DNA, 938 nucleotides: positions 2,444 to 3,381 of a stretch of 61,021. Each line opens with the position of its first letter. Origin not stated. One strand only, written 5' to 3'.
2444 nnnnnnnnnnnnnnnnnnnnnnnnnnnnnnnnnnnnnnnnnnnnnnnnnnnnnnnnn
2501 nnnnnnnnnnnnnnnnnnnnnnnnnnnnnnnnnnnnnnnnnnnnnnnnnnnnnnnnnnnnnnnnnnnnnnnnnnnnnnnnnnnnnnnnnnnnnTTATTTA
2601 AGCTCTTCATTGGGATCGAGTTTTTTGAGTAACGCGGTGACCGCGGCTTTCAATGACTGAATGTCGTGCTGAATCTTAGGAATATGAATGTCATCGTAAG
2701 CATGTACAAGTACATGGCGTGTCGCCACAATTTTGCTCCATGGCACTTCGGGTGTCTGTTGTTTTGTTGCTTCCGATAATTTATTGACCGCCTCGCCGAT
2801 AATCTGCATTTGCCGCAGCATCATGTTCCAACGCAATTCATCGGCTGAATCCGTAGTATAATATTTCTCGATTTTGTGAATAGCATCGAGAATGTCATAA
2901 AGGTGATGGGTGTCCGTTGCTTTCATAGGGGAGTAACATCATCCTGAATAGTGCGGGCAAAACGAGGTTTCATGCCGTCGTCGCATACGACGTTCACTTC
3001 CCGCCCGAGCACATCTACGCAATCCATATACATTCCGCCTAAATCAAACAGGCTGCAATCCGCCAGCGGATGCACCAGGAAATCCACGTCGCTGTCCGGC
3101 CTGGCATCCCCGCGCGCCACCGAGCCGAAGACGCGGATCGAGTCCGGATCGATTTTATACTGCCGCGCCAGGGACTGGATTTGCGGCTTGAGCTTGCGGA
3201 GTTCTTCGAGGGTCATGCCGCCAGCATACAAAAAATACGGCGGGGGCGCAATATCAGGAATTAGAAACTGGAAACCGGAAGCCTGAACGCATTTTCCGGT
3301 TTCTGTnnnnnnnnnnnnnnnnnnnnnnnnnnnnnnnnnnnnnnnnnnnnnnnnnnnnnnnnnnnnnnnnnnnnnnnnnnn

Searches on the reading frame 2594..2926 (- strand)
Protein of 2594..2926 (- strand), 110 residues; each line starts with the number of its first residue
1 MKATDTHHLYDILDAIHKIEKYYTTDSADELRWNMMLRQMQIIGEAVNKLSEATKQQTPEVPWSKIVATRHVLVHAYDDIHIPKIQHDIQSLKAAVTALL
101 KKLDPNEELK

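Call 27: search_protein_families(library=pfam, proteins=[window:2594-2926:-], max_evalue=0.01)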
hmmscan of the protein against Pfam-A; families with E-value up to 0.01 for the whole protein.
window:2594-2926:- (110 aa): 1 family
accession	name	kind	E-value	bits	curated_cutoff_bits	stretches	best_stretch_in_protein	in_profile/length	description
PF01934.22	HepT-like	-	2.4e-13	50.3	23.5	1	12-91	1-108/120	Ribonuclease HepT-like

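Call 49: search_protein_families(library=ncbifam, proteins=[window:2594-2926:-], max_evalue=0.01)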
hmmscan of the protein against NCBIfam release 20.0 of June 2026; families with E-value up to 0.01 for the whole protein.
window:2594-2926:- (110 aa): 1 family
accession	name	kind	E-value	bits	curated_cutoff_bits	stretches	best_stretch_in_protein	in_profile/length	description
NF047751.1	HepT_toxin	equivalog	0.00041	20.2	60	0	62-90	83-111/120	type VII toxin-antitoxin system HepT family RNase toxin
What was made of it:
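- On NCBIfam equivalogs NF047752 (MntA_antitoxin) and NF047751 (HepT_toxin): Both models are the best hits but fall below the cut-off (call 49).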

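Call 61: search_protein_families(library=padloc, proteins=[window:2594-2926:-], max_evalue=0.01)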
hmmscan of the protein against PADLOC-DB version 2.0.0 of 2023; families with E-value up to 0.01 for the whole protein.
window:2594-2926:- (110 aa): 0 families

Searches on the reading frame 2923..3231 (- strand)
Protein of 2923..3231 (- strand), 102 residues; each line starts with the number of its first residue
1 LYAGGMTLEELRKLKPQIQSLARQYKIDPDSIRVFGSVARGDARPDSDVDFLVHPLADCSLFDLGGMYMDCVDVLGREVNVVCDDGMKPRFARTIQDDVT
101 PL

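Call 27: search_protein_families(library=pfam, proteins=[window:2923-3231:-], max_evalue=0.01)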
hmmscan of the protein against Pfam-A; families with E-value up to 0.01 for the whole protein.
window:2923-3231:- (102 aa): 3 families
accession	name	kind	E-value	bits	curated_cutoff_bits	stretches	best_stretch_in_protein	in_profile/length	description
PF01909.29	NTP_transf_2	-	1.4e-09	38.6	21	1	19-95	6-86/93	Nucleotidyltransferase domain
PF18765.7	Polbeta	-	4.8e-08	33.5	26.9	1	17-95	2-80/93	Polymerase beta, Nucleotidyltransferase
PF22600.2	MTPAP-like_central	-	0.0085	16.6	27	1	9-54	20-64/139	Poly(A) RNA polymerase, mitochondrial-like, central palm domain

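Call 49: search_protein_families(library=ncbifam, proteins=[window:2923-3231:-], max_evalue=0.01)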
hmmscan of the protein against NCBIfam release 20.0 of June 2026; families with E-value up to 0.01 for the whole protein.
window:2923-3231:- (102 aa): 3 families
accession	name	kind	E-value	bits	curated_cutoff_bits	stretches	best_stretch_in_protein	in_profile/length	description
NF047752.1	MntA_antitoxin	equivalog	3.1e-09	36.7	60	1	26-97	4-75/106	type VII toxin-antitoxin system MntA family adenylyltransferase antitoxin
NF051895.1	anti_phage_HalB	equivalog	6.2e-05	22.7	190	1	34-52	4-22/211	anti-phage Hailong system nucleotidyltransferase HalB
NF010309.0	PRK13746.1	subfamily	0.0059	16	193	1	21-53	20-52/263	aminoglycoside adenylyltransferase family protein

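Call 61: search_protein_families(library=padloc, proteins=[window:2923-3231:-], max_evalue=0.01)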
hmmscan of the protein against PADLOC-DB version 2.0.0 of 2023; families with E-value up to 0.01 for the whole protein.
window:2923-3231:- (102 aa): 9 families
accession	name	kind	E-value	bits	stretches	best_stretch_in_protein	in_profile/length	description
PDLC04904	PDC-S09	-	1.5e-24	84.2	1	8-101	6-97/104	-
PDLC04902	PDC-S09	-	5.5e-21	72.7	1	12-100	6-93/97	-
PDLC04906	PDC-S09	-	6.4e-14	50.1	1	11-99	8-95/98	-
PDLC04905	PDC-S09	-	6.1e-10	37.3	1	11-95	5-91/101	-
PDLC04903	PDC-S09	-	9e-09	33.6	1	18-53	15-50/108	-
PDLC04368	PDC-M05A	-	9.2e-07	26.9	1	32-83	110-160/201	-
PDLC04907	PDC-S09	-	4.9e-06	24.6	1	18-53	18-51/114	-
PDLC04369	PDC-M05A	-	0.0002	19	1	33-53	107-127/201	-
PDLC04778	PDC-M70A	-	0.00066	17.1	1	16-52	34-70/355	-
